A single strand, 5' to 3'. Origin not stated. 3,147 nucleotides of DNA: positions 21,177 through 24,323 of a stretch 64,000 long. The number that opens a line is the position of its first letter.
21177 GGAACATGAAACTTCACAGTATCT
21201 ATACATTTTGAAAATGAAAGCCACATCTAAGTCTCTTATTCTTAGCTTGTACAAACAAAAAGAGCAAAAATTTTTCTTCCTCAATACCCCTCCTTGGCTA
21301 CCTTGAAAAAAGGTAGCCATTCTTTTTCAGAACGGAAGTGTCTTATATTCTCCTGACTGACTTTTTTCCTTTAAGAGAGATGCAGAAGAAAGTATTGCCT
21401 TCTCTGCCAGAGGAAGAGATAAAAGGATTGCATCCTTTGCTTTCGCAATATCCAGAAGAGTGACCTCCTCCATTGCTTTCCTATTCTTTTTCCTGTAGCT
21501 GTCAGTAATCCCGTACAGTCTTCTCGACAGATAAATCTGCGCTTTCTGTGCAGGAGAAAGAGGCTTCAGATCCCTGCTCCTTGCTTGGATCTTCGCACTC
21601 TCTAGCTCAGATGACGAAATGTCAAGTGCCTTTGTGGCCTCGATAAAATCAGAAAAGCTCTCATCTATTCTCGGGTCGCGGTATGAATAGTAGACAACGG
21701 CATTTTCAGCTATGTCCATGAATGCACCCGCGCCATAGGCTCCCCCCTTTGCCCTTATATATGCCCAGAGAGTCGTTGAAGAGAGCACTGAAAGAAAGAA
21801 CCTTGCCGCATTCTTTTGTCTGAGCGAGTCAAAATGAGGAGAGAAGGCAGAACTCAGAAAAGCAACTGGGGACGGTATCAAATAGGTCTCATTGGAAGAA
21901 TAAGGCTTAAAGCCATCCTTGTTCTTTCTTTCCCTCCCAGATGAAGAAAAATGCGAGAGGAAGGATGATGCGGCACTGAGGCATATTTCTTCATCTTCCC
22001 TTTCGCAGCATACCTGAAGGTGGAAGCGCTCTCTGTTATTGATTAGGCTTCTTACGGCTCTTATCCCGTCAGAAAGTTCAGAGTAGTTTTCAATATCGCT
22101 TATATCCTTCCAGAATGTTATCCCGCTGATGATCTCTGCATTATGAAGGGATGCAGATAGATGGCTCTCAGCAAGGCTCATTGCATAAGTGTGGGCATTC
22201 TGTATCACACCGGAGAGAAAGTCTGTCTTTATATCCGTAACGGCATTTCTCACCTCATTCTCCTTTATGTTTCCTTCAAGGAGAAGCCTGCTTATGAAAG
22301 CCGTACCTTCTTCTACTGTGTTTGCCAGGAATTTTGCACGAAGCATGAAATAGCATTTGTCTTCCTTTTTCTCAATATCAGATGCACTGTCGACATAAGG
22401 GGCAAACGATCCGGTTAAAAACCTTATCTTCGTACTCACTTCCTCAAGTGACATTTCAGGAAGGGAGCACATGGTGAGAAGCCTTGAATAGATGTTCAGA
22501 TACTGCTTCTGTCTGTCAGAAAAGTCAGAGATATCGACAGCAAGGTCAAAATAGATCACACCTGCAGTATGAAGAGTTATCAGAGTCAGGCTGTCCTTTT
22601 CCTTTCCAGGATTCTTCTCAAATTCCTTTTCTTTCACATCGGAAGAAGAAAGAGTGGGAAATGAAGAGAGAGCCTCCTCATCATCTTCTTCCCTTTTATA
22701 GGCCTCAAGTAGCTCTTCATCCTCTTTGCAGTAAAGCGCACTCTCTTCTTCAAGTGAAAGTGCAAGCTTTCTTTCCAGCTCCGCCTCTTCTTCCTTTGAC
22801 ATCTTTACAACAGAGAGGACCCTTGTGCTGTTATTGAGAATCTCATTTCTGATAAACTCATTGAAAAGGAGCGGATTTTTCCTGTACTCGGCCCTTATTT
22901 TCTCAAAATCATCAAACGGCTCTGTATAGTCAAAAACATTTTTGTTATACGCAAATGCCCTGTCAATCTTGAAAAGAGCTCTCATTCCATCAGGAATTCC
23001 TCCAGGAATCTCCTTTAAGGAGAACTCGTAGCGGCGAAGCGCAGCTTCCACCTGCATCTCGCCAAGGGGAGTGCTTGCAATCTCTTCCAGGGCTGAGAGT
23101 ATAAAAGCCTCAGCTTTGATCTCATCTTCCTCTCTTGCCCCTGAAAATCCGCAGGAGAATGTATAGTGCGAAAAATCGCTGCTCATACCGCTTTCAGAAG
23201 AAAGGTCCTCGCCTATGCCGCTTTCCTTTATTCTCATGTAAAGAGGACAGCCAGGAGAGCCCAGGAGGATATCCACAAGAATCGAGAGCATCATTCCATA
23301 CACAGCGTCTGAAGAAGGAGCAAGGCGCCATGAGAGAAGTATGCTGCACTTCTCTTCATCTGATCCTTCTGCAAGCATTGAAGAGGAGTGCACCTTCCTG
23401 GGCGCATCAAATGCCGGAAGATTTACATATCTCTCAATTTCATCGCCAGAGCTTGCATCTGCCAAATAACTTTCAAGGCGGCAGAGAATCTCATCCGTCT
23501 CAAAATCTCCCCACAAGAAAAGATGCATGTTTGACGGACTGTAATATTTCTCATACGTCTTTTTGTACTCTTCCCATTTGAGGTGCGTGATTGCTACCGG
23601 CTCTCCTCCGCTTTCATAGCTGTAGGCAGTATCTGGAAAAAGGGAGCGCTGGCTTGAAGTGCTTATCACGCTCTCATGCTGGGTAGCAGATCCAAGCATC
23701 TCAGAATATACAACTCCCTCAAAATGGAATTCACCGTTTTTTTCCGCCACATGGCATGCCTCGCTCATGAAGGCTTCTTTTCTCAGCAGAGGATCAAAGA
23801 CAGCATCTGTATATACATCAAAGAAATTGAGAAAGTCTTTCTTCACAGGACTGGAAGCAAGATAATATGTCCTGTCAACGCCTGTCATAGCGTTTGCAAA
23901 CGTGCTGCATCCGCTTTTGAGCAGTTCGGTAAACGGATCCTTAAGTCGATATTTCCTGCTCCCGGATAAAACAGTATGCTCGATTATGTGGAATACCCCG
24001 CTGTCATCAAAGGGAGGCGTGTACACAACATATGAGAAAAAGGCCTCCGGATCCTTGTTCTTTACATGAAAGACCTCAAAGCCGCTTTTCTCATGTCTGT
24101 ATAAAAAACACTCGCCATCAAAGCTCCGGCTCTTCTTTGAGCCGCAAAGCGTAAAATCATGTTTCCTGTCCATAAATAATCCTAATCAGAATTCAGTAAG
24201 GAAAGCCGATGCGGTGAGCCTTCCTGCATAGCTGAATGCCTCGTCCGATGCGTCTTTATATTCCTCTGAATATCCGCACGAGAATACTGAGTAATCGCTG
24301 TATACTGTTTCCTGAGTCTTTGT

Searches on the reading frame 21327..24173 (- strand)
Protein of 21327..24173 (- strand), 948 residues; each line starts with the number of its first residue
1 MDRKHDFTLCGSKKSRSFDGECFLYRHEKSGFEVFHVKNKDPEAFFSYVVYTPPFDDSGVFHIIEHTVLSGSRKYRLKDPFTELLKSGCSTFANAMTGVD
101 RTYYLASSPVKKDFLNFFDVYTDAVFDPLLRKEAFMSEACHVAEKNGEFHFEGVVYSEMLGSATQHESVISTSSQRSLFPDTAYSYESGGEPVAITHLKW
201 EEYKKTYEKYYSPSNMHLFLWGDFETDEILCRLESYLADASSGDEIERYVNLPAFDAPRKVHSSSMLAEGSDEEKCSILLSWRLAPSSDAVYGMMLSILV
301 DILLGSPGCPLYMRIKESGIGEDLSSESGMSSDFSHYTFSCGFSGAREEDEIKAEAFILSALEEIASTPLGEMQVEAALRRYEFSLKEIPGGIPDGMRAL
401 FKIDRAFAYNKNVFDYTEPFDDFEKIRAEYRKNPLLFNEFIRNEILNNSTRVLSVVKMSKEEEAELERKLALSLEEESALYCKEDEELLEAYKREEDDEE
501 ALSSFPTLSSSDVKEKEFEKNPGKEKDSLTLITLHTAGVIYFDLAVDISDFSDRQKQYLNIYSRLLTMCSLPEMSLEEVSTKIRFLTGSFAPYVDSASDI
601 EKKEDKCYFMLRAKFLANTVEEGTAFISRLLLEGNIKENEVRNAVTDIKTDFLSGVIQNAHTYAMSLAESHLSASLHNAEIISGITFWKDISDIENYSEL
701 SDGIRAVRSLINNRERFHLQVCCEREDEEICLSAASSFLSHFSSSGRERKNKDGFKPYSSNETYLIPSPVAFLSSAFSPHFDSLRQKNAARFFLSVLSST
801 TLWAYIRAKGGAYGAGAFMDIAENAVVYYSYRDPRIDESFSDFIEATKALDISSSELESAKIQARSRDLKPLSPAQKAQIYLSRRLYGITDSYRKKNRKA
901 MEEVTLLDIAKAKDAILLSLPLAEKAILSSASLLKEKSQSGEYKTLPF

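Call 62: search_protein_families(library=pfam, proteins=[window:21327-24173:-], max_evalue=0.00001)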
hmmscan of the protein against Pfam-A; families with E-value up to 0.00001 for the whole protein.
window:21327-24173:- (948 aa): 4 families
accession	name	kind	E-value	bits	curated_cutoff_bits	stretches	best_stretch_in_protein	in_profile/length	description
PF08367.16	M16C_assoc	-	3e-33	115.5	25.3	1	457-693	10-251/252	Peptidase M16C associated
PF05193.26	Peptidase_M16_C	-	1.6e-21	77.4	23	1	202-380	6-179/181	Peptidase M16 inactive domain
PF22516.1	PreP_C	-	3.4e-13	50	27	1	761-914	1-156/173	PreP C-terminal domain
PF00675.25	Peptidase_M16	-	2e-06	28.2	22.3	1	57-149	30-125/149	Insulinase (Peptidase family M16)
